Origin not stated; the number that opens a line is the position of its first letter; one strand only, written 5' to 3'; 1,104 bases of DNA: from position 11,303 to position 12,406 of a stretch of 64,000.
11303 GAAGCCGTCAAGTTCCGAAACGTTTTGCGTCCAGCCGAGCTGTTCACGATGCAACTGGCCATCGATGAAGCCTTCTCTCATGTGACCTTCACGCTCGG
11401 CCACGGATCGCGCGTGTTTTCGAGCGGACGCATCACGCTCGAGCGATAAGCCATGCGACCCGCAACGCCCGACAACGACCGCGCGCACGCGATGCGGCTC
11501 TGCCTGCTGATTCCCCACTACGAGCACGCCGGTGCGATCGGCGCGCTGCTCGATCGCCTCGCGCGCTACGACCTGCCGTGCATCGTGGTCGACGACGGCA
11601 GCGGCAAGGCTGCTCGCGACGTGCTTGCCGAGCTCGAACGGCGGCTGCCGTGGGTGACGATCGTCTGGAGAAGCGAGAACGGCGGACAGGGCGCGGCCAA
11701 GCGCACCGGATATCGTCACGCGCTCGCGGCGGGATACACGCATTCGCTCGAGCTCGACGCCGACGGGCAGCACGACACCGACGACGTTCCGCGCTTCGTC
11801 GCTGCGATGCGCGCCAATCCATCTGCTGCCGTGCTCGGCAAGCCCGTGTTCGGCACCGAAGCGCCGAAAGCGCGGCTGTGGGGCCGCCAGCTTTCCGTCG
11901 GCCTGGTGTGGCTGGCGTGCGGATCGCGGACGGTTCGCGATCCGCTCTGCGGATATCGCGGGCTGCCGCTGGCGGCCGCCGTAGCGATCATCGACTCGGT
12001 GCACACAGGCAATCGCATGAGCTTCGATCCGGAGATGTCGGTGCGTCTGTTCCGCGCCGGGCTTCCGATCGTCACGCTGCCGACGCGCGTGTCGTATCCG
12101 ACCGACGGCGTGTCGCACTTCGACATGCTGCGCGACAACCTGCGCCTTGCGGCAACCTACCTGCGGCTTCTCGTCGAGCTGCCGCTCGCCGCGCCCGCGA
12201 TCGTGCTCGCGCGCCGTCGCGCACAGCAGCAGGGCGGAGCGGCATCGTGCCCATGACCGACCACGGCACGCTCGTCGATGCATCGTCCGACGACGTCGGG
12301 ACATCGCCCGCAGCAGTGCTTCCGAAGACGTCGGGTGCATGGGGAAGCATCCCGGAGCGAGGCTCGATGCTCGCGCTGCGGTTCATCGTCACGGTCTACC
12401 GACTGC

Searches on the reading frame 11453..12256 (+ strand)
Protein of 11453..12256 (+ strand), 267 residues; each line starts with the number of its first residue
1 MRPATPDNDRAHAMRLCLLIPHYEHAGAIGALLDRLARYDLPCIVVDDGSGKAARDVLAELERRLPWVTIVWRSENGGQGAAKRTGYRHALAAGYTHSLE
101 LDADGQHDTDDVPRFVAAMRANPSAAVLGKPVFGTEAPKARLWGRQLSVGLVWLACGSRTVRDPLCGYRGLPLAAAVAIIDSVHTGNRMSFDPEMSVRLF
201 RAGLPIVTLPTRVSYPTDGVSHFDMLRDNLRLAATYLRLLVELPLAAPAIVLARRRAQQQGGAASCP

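Call 49: search_protein_families(library=pfam, proteins=[window:11453-12256:+], max_evalue=0.001)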
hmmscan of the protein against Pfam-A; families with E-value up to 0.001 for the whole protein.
window:11453-12256:+ (267 aa): 1 family
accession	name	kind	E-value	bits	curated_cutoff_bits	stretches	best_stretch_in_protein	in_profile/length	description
PF00535.33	Glycos_transf_2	-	3.5e-15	56.8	23.3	1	18-141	2-125/168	Glycosyl transferase family 2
